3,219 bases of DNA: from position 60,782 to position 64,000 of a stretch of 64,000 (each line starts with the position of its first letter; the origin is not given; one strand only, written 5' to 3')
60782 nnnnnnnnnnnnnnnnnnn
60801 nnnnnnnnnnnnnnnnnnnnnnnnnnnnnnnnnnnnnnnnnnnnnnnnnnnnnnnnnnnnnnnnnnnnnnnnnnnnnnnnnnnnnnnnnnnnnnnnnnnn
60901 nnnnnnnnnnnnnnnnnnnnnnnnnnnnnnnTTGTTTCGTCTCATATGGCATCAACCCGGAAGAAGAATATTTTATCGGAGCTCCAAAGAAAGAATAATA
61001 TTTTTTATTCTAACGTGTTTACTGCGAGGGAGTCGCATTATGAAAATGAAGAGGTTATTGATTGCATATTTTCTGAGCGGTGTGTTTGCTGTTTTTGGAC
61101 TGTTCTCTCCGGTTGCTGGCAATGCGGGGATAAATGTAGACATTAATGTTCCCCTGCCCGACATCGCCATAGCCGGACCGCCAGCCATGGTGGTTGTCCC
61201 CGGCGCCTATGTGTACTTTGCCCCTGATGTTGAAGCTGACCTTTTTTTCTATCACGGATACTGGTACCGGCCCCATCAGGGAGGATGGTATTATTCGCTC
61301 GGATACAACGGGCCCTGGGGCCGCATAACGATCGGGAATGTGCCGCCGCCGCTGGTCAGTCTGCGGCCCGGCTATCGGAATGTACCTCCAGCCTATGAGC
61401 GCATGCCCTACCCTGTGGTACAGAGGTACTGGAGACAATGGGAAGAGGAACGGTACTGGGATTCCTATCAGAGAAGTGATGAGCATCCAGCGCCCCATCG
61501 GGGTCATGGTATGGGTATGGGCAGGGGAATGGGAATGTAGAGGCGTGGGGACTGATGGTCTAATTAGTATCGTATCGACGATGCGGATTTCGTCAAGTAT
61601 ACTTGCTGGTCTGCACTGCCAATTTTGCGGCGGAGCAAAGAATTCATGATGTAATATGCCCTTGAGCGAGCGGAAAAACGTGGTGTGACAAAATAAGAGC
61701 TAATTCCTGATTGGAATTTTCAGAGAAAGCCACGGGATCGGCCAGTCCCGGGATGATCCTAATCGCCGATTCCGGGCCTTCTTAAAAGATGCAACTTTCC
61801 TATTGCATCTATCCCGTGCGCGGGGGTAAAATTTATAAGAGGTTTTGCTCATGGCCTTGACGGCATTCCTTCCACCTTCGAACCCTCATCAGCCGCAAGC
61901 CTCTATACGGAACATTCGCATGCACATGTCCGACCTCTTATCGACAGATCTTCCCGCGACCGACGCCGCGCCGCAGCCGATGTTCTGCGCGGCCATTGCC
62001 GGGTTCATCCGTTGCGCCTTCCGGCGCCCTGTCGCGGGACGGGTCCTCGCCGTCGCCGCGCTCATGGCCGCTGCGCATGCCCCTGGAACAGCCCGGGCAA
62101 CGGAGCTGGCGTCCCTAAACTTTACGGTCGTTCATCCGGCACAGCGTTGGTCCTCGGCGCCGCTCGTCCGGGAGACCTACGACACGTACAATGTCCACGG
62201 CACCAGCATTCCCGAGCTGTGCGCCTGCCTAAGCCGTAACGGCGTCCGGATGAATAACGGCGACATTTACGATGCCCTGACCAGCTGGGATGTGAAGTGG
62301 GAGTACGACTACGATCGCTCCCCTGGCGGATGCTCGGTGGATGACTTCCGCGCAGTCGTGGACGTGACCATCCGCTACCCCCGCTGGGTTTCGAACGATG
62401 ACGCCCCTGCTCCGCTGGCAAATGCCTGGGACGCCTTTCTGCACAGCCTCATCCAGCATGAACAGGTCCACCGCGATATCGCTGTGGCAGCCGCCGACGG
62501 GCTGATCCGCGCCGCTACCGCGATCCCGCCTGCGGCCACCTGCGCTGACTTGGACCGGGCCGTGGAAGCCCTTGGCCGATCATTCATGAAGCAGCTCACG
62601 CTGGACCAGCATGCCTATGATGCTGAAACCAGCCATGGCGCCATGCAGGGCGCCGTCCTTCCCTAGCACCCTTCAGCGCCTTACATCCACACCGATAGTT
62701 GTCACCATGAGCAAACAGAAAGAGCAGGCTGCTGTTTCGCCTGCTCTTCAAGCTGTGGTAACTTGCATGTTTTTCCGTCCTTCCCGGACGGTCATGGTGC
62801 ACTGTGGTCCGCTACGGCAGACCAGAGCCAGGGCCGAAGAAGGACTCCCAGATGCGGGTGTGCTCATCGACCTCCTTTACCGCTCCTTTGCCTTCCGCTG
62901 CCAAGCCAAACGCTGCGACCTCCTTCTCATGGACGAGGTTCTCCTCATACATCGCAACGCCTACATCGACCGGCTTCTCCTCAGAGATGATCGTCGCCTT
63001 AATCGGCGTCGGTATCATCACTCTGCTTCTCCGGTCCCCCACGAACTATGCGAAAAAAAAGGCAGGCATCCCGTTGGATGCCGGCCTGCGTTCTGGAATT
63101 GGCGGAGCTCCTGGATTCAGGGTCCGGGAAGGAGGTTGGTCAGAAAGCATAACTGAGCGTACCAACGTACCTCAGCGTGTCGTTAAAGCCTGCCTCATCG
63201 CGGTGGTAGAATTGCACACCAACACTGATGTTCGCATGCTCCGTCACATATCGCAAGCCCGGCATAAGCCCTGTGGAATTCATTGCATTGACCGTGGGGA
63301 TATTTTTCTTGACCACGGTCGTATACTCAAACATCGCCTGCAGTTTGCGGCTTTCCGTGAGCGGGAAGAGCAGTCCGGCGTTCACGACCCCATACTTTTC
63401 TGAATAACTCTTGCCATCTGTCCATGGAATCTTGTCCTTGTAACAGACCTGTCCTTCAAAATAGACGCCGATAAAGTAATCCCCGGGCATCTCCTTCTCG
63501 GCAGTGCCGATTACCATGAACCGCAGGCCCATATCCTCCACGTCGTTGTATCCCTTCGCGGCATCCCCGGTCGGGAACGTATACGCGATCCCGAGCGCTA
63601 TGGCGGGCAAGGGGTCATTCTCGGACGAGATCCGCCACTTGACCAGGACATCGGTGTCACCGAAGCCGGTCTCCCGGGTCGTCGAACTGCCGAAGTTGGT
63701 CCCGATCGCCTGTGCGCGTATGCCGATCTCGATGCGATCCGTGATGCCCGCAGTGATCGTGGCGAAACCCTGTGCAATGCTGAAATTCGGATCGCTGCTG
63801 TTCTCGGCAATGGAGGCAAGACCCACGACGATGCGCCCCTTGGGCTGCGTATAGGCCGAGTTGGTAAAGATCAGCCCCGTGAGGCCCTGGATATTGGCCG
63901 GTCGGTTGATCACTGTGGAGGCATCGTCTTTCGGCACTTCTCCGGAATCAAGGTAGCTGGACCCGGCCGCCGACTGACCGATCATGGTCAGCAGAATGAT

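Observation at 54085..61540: ECF sigma / anti-sigma centred envelope cluster encoding multiple methionine-rich secreted proteins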

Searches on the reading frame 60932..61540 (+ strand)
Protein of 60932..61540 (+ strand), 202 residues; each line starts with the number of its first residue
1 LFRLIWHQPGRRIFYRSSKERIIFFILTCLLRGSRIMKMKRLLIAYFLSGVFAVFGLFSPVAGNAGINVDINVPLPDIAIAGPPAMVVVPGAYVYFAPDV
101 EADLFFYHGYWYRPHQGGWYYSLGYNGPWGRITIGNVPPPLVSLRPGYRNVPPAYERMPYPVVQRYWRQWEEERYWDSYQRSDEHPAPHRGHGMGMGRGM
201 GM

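Call 6: search_protein_families(library=pfam, proteins=[window:60932-61540:+], max_evalue=0.1)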
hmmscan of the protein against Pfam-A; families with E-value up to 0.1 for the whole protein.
window:60932-61540:+ (202 aa): 1 family
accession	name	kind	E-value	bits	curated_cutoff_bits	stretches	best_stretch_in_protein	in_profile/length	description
PF13813.11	MBOAT_2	-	0.061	14.1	25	0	5-56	21-67/85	Membrane bound O-acyl transferase family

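Call 7: search_protein_families(library=ncbifam, proteins=[window:60932-61540:+], max_evalue=0.1)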
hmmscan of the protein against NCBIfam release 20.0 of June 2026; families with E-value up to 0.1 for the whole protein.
window:60932-61540:+ (202 aa): 0 families

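Call 65: search_protein_families(library=pfam, proteins=[window:61040-61537:+], max_evalue=0.05)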
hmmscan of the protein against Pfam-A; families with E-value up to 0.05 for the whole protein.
seq(166 aa): 0 families

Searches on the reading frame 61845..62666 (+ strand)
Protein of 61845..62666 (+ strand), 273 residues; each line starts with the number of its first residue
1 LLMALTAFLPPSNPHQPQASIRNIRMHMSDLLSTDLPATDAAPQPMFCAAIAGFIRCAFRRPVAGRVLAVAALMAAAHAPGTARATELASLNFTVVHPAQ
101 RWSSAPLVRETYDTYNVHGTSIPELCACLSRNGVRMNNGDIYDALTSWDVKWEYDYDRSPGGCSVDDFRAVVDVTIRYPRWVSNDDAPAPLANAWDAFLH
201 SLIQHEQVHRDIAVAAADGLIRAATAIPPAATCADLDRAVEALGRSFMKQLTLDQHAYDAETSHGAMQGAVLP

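Call 6: search_protein_families(library=pfam, proteins=[window:61845-62666:+], max_evalue=0.1)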
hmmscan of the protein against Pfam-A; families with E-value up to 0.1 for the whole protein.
window:61845-62666:+ (273 aa): 1 family
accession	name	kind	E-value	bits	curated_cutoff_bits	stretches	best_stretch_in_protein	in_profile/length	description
PF06037.17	DUF922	-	1.8e-39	135.8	27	1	112-265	1-153/153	Bacterial protein of unknown function (DUF922)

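Call 7: search_protein_families(library=ncbifam, proteins=[window:61845-62666:+], max_evalue=0.1)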
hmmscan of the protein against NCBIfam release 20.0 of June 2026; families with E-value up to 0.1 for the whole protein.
window:61845-62666:+ (273 aa): 0 families

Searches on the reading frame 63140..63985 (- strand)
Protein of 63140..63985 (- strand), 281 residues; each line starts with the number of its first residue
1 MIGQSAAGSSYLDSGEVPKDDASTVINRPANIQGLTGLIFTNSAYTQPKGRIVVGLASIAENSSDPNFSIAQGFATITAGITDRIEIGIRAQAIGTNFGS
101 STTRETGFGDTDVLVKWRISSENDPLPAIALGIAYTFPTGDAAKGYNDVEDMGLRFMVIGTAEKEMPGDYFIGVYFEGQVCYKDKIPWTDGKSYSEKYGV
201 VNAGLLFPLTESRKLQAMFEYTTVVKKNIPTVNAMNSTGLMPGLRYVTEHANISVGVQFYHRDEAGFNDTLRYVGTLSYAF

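Call 6: search_protein_families(library=pfam, proteins=[window:63140-63985:-], max_evalue=0.1)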
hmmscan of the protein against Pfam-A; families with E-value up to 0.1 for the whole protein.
window:63140-63985:- (281 aa): 2 families
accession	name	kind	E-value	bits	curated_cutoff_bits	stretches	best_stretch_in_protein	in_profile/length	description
PF13557.12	Phenol_MetA_deg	-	0.0001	22.9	22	1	48-147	16-109/242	Putative MetA-pathway of phenol degradation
PF06082.17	YjbH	-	0.0073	15.6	24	1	33-134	5-99/658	Exopolysaccharide biosynthesis protein YbjH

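Call 7: search_protein_families(library=ncbifam, proteins=[window:63140-63985:-], max_evalue=0.1)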
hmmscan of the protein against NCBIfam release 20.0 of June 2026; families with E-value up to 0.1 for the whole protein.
window:63140-63985:- (281 aa): 0 families
